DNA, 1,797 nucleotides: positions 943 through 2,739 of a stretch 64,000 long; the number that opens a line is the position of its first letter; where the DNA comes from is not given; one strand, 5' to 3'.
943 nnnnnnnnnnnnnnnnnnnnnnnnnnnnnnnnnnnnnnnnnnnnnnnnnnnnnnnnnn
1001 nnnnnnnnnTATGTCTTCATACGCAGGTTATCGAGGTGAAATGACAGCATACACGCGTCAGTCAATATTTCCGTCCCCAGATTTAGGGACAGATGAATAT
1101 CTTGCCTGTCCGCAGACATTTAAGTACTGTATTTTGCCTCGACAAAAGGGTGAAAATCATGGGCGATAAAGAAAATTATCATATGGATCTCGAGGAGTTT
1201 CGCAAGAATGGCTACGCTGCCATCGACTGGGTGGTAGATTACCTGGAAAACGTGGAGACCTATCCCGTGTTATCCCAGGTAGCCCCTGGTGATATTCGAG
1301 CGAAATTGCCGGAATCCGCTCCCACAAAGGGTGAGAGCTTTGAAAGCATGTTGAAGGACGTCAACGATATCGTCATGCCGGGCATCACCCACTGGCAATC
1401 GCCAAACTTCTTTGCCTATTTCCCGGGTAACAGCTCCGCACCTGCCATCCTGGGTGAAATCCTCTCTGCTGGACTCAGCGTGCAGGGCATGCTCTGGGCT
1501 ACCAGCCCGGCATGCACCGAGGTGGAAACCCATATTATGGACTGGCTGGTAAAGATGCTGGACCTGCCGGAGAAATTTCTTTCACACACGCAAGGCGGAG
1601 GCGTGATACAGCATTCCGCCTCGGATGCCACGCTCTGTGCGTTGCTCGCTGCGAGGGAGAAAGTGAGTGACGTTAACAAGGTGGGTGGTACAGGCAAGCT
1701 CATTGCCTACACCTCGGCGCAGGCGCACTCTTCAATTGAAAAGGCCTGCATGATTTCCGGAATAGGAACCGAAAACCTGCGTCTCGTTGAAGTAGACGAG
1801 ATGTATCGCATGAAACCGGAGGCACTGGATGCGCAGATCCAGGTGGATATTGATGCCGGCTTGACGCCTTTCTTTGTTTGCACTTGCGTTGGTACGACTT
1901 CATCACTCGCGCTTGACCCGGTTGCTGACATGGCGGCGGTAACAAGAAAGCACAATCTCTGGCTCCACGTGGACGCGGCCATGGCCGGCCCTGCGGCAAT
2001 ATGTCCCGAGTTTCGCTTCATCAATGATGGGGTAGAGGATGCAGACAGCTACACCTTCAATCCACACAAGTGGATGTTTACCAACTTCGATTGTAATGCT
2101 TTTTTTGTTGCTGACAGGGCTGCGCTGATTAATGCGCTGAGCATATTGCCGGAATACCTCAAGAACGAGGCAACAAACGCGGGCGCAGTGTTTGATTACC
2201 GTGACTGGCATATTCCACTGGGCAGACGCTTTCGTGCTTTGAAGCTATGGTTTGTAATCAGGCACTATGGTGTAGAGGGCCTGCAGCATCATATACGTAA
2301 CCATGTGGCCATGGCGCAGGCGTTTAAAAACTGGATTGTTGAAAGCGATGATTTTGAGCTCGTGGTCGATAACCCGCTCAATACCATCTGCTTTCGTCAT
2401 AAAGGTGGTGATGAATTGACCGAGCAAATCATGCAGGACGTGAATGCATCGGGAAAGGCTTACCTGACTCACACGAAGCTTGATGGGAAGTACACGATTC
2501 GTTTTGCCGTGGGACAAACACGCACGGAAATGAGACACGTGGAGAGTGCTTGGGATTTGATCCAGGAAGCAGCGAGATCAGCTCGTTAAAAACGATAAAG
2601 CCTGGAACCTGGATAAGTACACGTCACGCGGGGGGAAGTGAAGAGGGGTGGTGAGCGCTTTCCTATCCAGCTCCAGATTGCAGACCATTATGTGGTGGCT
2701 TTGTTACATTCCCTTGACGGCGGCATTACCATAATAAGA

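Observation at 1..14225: Tyrosine-to-homogentisate catabolic supercluster with accessory enzymes that point to a second, tyramine / hydroxyphenylacetate entry route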

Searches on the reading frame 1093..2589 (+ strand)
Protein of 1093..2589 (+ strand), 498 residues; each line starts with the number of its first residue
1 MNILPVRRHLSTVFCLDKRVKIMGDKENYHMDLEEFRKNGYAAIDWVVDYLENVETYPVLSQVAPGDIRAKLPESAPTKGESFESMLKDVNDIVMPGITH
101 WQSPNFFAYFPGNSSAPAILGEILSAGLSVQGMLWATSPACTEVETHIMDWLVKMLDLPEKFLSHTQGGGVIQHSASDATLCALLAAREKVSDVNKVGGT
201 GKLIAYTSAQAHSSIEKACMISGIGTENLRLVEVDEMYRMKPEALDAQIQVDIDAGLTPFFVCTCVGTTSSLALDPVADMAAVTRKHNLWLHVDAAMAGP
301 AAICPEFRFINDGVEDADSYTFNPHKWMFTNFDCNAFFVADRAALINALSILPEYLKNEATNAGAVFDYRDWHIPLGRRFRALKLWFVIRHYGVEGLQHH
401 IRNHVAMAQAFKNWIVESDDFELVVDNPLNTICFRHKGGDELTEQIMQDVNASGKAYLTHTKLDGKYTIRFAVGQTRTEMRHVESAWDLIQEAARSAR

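Call 5: search_protein_families(library=pfam, proteins=[window:1093-2589:+])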
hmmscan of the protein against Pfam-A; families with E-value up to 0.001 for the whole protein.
window:1093-2589:+ (498 aa): 1 family
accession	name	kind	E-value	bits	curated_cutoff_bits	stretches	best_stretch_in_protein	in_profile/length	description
PF00282.25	Pyridoxal_deC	-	5.1e-119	397.8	27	1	65-437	1-375/375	Pyridoxal-dependent decarboxylase conserved domain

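Call 7: search_protein_families(library=ncbifam, proteins=[window:1093-2589:+], max_evalue=0.00001)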
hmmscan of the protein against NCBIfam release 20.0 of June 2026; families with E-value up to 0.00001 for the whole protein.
window:1093-2589:+ (498 aa): 5 families
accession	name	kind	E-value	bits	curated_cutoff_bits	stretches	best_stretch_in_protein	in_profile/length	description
NF052646.1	DABADecarRhbB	equivalog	1.3e-49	169.1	900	1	34-496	29-484/491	L-2,4-diaminobutyrate decarboxylase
TIGR03799.1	NOD_PanD_pyr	equivalog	2.4e-27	95.5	606.1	1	199-451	206-450/522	pyridoxal-dependent aspartate 1-decarboxylase PanP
TIGR03812.1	tyr_de_CO2_Arch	equivalog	4.8e-20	71.7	299.4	1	160-448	69-338/375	tyrosine decarboxylase MfnA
NF002748.0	PRK02769.1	equivalog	3.5e-10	39.1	305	1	143-435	65-329/382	histidine decarboxylase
TIGR03811.1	tyr_de_CO2_Ent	equivalog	2.3e-06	26.4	905.3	1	210-299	230-324/608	tyrosine decarboxylase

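Call 9: find_encoding_contigs(protein=window:1093-2589:+, flank=10000, max_places=6)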
Protein window:1093-2589:+ (498 aa): no gene with exactly this product is on record in the collection.

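Call 10: search_solved_structures(query=window:1093-2589:+, max_evalue=1e-20)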
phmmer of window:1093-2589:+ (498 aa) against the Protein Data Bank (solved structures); distinct sequences matched with E-value up to 1e-20: 29.
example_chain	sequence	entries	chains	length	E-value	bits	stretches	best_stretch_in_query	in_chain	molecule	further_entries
6eei_A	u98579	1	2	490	2.3e-152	511.3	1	30-494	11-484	Tyrosine decarboxylase 1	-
6eem_A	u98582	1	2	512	4.5e-147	493.9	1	31-493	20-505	Tyrosine/dopa decarboxylase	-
6liu_A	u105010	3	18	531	3.2e-144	484.5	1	31-435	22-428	Tyrosine/DOPA decarboxylase 2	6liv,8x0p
8x0o_A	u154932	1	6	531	5.6e-143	480.4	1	31-435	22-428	Tyrosine/DOPA decarboxylase 2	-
6eew_A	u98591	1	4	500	2.1e-138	465.3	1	31-492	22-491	Aromatic-L-amino-acid decarboxylase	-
9dui_A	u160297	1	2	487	2.6e-137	461.7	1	31-493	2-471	Aromatic-L-amino-acid decarboxylase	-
1js3_A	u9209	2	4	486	3.5e-137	461.3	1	32-493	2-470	DOPA decarboxylase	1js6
3rbf_A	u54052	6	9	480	2.2e-136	458.7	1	31-495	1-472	Aromatic-L-amino-acid decarboxylase | aromatic L-amino acid decarboxylase | Dopa decarboxylase (Aromatic L-amino acid decarboxylase)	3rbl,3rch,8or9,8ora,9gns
9hrh_A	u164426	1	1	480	7.8e-136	456.8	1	31-495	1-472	Aromatic-L-amino-acid decarboxylase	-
9hri_A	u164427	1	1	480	2e-135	455.5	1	31-495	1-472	Aromatic-L-amino-acid decarboxylase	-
3k40_A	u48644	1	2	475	1e-129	436.6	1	32-494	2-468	Aromatic-L-amino-acid decarboxylase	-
6eeq_A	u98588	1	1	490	1e-126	426.7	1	30-496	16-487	4-hydroxyphenylacetaldehyde synthase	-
4e1o_A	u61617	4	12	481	1.7e-125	422.8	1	31-494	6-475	Histidine decarboxylase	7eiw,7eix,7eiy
6khn_A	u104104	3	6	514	1e-124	420.1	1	31-493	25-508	Tryptophan decarboxylase 1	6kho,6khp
7xin_A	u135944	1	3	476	7.6e-122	410.7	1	34-495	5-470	DOPA decarboxylase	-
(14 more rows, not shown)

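Call 48: search_solved_structures(query=window:1159-2589:+, max_evalue=1e-100, show_alignments=5)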
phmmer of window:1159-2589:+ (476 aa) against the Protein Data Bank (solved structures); distinct sequences matched with E-value up to 1e-100: 16.
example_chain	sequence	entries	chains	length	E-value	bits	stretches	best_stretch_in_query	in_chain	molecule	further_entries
6eei_A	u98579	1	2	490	2.1e-152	511.4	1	8-472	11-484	Tyrosine decarboxylase 1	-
6eem_A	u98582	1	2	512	4e-147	494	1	9-471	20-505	Tyrosine/dopa decarboxylase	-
6liu_A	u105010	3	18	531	2.6e-144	484.6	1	9-413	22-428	Tyrosine/DOPA decarboxylase 2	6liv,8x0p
8x0o_A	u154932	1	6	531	4.7e-143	480.5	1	9-413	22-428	Tyrosine/DOPA decarboxylase 2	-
6eew_A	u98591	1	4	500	2e-138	465.3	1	9-470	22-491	Aromatic-L-amino-acid decarboxylase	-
9dui_A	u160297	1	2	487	2.2e-137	461.8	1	9-471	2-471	Aromatic-L-amino-acid decarboxylase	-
1js3_A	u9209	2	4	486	3e-137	461.4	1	10-471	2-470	DOPA decarboxylase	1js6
3rbf_A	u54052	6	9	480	1.8e-136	458.8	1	9-473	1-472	Aromatic-L-amino-acid decarboxylase | aromatic L-amino acid decarboxylase | Dopa decarboxylase (Aromatic L-amino acid decarboxylase)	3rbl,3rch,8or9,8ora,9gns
9hrh_A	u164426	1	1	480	6.6e-136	457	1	9-473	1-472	Aromatic-L-amino-acid decarboxylase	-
9hri_A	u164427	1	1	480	1.7e-135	455.6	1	9-473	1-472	Aromatic-L-amino-acid decarboxylase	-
3k40_A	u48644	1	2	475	8.8e-130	436.8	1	10-472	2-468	Aromatic-L-amino-acid decarboxylase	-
6eeq_A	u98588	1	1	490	9.6e-127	426.7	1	8-474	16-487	4-hydroxyphenylacetaldehyde synthase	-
4e1o_A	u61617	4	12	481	1.4e-125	422.9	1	9-472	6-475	Histidine decarboxylase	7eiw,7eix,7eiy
6khn_A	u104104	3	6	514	1e-124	420.1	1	9-471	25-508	Tryptophan decarboxylase 1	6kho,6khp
7xin_A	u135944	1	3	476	6.5e-122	410.8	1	12-473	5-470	DOPA decarboxylase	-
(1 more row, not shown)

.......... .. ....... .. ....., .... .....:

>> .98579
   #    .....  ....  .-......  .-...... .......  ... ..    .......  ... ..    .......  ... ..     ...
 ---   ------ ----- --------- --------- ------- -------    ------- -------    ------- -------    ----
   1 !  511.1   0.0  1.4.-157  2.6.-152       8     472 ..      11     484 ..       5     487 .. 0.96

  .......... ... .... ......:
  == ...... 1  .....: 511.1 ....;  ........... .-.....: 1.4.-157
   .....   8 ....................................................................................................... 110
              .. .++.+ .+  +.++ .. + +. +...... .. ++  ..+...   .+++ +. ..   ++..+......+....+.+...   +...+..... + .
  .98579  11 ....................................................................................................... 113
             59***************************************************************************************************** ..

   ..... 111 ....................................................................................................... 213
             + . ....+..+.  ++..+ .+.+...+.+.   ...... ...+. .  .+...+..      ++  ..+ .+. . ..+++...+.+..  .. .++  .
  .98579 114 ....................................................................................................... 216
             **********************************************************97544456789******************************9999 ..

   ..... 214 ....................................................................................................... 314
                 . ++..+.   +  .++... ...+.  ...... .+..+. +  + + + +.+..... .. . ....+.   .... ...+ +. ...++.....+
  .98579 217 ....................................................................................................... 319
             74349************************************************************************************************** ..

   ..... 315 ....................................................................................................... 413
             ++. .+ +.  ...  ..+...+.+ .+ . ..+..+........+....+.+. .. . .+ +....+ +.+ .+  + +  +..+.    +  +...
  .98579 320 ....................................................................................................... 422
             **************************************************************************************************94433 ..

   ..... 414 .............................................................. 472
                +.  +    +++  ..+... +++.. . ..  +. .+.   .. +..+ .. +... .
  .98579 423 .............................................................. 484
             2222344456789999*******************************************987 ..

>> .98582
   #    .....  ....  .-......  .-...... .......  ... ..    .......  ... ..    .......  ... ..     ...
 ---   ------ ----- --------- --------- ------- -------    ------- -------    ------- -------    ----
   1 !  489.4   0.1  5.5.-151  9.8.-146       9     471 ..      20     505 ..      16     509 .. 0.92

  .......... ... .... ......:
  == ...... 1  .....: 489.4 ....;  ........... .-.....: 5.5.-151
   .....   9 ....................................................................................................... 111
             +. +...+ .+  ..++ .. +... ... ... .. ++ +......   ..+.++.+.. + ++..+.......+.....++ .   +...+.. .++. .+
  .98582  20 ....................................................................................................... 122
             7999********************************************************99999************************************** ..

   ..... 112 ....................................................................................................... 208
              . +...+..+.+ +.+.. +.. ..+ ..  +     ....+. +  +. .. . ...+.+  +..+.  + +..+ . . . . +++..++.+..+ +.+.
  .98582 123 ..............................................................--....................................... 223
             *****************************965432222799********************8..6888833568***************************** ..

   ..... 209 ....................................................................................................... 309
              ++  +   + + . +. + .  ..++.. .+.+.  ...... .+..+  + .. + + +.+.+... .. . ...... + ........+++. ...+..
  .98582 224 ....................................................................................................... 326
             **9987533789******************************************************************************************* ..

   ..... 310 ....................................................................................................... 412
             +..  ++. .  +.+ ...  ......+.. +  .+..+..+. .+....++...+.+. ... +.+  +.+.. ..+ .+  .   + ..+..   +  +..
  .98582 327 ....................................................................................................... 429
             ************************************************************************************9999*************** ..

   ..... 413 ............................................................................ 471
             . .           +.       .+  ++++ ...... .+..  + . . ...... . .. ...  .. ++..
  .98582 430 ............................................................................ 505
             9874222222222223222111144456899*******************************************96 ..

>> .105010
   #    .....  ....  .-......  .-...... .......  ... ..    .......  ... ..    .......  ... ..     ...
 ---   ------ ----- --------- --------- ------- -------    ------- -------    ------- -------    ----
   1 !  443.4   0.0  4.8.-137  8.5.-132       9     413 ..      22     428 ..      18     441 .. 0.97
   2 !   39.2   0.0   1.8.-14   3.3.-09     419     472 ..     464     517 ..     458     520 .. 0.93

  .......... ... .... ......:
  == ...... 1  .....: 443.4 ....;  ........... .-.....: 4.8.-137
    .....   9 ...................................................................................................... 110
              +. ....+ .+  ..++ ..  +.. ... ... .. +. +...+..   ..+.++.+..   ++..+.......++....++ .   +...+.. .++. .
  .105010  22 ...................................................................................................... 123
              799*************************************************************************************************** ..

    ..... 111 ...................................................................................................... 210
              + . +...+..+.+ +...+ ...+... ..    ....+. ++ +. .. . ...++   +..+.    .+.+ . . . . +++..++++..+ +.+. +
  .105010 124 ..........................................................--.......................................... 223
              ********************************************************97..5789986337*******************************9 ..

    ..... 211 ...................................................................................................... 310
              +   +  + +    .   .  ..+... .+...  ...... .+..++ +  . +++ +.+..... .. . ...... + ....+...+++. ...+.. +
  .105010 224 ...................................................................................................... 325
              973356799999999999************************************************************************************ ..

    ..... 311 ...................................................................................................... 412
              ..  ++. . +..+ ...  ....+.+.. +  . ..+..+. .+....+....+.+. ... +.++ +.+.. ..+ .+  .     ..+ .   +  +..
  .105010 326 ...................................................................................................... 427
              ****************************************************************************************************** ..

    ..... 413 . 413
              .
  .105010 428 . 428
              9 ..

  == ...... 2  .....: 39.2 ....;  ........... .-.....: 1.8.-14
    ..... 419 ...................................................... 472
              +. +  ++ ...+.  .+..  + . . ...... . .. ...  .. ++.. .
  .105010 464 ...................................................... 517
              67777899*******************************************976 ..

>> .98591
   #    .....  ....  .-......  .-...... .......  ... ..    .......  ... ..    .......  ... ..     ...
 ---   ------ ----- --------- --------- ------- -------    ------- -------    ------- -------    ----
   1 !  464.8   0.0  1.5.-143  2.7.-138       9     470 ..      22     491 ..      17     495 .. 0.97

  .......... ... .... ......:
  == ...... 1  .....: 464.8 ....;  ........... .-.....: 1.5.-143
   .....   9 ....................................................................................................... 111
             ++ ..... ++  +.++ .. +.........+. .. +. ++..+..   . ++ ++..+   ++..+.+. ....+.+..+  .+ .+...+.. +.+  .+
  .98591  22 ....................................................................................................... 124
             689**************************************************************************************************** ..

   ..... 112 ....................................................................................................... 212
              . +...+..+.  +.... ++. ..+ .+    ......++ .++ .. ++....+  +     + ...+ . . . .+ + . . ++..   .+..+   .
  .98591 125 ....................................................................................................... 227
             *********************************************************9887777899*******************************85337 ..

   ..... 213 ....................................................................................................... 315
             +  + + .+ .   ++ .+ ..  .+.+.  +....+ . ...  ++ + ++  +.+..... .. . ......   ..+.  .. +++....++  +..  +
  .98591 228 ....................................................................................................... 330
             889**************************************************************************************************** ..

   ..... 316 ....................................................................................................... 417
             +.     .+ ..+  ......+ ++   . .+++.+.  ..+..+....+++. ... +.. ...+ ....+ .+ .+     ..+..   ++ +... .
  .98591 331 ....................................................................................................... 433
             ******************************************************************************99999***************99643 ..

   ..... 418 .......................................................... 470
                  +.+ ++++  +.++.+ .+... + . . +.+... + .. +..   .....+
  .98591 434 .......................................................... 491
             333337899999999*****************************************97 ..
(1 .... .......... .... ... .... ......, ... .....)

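Call 61: search_dna_similar(query=window:1159-2589:+, collection=plasmids, mode=protein, max_evalue=1e-60, max_rows=20)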
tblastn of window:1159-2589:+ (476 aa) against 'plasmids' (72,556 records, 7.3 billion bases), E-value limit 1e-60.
Records with a match: 52; places in all: 52; records where one place covers at least 80% of the query: 52.
Best place of each record, by identity: <60% 52.
By first word of the organism name: Rhizobium 11; Ensifer 9; Sinorhizobium 8; Shinella 5; Ruegeria 3; Tritonibacter 2; Microvirga 2; Rhodococcus 2; Nostoc 1; Nonomuraea 1; and 8 more.
By predicted mobility (MOB-suite, as given by PLSDB): non-mobilizable 39; conjugative 11; mobilizable 2.
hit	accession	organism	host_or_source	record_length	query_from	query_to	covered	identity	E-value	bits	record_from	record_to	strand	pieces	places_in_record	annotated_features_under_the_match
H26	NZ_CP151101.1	Nostoc sp. UHCC 0302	isolated culture,lake sediment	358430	1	472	99%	59.8%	0e+0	621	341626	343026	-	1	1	pyridoxal-dependent decarboxylase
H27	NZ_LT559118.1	Nonomuraea gerenzanensis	-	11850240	8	469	97%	54.3%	1e-161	513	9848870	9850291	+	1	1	none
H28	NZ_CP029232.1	Sinorhizobium fredii CCBAU 45436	Glycine max,cell culture,plant root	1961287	2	474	99%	44.3%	3e-121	397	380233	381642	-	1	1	record has no annotation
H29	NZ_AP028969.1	Yersinia pseudotuberculosis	-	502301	1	473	99%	44.1%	3e-122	400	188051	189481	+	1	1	aspartate aminotransferase family protein | 2OG-Fe(II) oxygenase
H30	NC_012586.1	Sinorhizobium fredii NGR234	-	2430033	2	474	99%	43.9%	2e-119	392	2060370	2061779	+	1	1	record has no annotation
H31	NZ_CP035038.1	Sinorhizobium fredii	single cell,soil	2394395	2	474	99%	43.9%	9e-119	390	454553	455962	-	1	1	none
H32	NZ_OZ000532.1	Shinella sp. WSC3-e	-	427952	4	474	99%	44.0%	1e-119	392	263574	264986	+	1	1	pyridoxal-dependent decarboxylase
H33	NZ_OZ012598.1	Shinella sp. WSD5-1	-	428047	4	474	99%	44.0%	1e-119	392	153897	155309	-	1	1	pyridoxal-dependent decarboxylase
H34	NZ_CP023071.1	Sinorhizobium fredii CCBAU 83666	G.max,nodule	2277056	2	474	99%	43.7%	2e-117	386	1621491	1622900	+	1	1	record has no annotation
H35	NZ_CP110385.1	Tritonibacter mobilis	-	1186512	7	473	98%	44.0%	8e-121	396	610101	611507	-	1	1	record has no annotation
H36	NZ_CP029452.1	Sinorhizobium fredii CCBAU 25509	Glycine soja,cell culture,plant root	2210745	2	473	99%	43.5%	5e-117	385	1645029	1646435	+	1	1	record has no annotation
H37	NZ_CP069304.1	Shinella sp. PSBB067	monoisolate,Minnesota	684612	9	473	98%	44.2%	8e-124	404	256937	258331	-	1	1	pyridoxal-dependent decarboxylase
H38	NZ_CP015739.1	Shinella sp. HZN7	-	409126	4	474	99%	43.4%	2e-119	392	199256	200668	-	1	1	pyridoxal-dependent decarboxylase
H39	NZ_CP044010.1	Rhizobium sp. BG6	Prosopis cineraria,pure bacterial ...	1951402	9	474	98%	43.9%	4e-123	402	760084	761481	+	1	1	none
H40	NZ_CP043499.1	Rhizobium grahamii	Prosopis cineraria,pure bacterial ...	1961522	9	474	98%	43.9%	4e-123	402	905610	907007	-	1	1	none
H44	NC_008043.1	Ruegeria sp. TM1040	-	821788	5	473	99%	43.2%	1e-120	395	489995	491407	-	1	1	pyridoxal-dependent decarboxylase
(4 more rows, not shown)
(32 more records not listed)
